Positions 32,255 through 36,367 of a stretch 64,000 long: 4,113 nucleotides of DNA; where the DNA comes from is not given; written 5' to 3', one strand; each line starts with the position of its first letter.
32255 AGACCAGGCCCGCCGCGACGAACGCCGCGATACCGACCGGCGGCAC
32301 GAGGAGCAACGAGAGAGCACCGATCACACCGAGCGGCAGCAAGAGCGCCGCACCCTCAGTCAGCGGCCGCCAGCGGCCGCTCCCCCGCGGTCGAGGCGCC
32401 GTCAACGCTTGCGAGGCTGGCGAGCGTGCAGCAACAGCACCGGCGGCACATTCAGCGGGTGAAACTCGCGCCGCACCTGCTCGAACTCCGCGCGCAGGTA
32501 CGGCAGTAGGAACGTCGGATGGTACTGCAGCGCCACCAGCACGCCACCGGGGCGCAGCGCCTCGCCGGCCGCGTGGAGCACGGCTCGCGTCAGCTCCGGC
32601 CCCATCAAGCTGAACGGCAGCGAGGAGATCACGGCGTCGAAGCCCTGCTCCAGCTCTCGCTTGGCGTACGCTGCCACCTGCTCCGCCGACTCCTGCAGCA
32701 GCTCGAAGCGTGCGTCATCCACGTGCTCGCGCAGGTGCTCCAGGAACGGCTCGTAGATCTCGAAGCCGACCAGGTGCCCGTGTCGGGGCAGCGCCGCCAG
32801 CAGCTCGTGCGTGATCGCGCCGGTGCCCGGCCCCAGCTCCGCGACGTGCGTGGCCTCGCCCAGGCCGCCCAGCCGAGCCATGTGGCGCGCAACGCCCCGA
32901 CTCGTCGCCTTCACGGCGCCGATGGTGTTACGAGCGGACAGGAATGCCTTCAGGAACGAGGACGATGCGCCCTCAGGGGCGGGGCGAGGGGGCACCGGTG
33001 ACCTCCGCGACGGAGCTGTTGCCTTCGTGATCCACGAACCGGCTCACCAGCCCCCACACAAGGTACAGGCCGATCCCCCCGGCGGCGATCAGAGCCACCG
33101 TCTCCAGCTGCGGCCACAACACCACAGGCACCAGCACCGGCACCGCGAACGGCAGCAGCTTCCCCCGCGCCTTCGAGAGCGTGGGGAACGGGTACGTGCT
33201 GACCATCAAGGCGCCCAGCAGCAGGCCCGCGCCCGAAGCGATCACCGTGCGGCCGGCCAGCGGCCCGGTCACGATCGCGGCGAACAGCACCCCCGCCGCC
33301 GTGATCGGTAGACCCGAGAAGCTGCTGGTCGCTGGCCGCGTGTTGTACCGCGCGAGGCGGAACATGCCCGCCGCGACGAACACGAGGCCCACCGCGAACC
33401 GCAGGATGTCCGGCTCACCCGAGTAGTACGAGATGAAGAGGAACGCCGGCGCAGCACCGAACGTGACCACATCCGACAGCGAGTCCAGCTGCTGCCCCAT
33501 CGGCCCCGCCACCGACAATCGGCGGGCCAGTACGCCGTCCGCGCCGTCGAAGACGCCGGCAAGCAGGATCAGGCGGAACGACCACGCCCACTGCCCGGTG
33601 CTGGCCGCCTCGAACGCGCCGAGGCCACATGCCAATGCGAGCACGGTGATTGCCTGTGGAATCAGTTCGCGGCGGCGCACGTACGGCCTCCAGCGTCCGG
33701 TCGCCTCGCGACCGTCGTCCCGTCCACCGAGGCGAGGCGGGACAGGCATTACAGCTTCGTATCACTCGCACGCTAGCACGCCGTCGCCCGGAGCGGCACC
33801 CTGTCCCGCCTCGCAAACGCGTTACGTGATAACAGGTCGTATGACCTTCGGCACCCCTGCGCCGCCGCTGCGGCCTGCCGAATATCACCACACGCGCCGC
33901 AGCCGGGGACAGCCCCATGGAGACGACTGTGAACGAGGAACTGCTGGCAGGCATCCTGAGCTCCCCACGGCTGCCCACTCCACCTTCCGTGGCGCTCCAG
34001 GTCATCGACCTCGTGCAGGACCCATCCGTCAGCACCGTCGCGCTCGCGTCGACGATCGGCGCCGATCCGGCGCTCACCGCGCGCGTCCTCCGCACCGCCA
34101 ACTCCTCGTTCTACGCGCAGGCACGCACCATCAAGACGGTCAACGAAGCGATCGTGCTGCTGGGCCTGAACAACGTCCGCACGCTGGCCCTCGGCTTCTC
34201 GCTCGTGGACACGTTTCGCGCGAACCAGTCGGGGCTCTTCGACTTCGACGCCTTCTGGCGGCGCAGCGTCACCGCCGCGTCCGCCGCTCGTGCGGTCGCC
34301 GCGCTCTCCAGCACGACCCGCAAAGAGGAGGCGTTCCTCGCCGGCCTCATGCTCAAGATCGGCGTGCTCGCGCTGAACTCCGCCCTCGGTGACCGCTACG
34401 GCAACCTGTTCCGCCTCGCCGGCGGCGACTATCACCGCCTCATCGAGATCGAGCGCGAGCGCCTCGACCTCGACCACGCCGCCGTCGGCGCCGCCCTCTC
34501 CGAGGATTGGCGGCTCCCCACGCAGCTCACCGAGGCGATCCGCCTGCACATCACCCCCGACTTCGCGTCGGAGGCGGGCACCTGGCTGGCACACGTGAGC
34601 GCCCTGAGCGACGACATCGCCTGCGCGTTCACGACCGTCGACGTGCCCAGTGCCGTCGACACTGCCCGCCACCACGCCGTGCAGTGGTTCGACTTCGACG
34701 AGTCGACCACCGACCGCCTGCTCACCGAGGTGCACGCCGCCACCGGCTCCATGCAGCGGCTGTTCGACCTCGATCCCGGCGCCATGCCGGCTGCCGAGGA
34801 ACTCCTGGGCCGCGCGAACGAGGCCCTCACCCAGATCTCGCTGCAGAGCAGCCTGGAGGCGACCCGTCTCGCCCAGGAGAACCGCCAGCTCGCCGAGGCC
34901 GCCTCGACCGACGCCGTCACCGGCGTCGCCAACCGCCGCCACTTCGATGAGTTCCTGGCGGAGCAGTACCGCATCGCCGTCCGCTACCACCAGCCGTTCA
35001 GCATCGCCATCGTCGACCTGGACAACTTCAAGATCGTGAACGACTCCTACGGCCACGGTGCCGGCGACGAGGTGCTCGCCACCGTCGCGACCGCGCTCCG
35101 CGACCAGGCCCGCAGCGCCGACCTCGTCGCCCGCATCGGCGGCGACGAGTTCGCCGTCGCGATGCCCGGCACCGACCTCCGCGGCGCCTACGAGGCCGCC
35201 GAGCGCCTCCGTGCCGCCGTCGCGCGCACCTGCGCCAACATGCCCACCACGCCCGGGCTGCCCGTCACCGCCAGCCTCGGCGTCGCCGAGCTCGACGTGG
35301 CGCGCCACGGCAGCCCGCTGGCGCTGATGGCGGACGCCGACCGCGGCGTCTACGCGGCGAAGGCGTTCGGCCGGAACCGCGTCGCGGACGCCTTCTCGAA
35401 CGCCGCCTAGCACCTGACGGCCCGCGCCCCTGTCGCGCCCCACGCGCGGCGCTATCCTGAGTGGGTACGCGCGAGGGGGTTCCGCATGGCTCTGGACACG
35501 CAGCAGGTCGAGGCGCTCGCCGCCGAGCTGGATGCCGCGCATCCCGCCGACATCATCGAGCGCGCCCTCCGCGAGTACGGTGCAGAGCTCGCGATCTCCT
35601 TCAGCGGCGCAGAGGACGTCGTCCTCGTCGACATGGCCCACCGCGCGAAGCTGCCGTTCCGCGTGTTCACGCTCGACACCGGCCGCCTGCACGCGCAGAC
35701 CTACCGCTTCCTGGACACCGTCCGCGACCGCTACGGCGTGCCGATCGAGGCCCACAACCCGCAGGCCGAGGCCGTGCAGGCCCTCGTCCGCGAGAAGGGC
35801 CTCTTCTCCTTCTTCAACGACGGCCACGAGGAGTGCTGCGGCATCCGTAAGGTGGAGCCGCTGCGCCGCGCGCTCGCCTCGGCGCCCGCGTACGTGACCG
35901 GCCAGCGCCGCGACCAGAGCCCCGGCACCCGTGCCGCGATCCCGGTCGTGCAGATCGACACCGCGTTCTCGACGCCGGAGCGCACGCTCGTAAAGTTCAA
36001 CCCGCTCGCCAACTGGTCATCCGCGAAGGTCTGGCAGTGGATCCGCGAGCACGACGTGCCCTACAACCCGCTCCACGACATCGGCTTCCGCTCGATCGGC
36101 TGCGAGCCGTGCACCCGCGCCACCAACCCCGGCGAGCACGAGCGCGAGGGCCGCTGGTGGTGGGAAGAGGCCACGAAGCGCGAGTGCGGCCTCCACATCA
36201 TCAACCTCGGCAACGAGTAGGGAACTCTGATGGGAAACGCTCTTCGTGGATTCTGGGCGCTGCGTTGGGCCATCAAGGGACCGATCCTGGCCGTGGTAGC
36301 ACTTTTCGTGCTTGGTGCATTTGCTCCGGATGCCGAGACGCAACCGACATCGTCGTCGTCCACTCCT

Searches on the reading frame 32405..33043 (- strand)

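Call 46: search_protein_families(library=pfam, proteins=[window:32405-33043:-])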
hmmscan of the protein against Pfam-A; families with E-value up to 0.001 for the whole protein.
window:32405-33043:- (213 aa): 5 families
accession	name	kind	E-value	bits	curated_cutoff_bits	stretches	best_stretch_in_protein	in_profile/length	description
PF13649.12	Methyltransf_25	-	5.8e-11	43.4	27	1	67-167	1-97/97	Methyltransferase domain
PF08242.18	Methyltransf_12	-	2.4e-10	41.4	30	1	69-169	2-98/98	Methyltransferase domain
PF13847.12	Methyltransf_31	-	3.1e-07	30.6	27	1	63-175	3-113/145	Methyltransferase domain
PF05175.20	MTS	-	6.6e-06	26.3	23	1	63-191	31-158/170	Methyltransferase small domain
PF00398.26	RrnaAD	-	3.4e-05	23.5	24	1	61-144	28-109/263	Ribosomal RNA adenine dimethylase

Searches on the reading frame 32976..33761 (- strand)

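Call 46: search_protein_families(library=pfam, proteins=[window:32976-33761:-])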
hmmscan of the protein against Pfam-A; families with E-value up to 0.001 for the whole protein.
window:32976-33761:- (262 aa): 1 family
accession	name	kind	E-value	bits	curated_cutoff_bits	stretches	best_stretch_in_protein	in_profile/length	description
PF01066.26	CDP-OH_P_transf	-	5.8e-16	59.7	22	1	33-163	2-131/152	CDP-alcohol phosphatidyltransferase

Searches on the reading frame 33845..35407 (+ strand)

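Call 18: search_protein_families(library=pfam, proteins=[window:33845-35407:+])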
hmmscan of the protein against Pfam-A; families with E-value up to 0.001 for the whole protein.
window:33845-35407:+ (521 aa): 2 families
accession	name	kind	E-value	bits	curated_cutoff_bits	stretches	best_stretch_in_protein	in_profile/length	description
PF08668.18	HDOD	-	1.1e-56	191.9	22.9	1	43-236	1-194/196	HDOD domain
PF00990.26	GGDEF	-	4.7e-42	143.9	23.8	1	353-512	1-161/161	Diguanylate cyclase, GGDEF domain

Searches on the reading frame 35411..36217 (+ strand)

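Call 18: search_protein_families(library=pfam, proteins=[window:35411-36217:+])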
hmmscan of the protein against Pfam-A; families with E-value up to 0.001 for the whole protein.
window:35411-36217:+ (269 aa): 1 family
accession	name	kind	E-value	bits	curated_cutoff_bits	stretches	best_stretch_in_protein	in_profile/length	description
PF01507.26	PAPS_reduct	-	2.2e-52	178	22.5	1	60-237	2-175/175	Phosphoadenosine phosphosulfate reductase domain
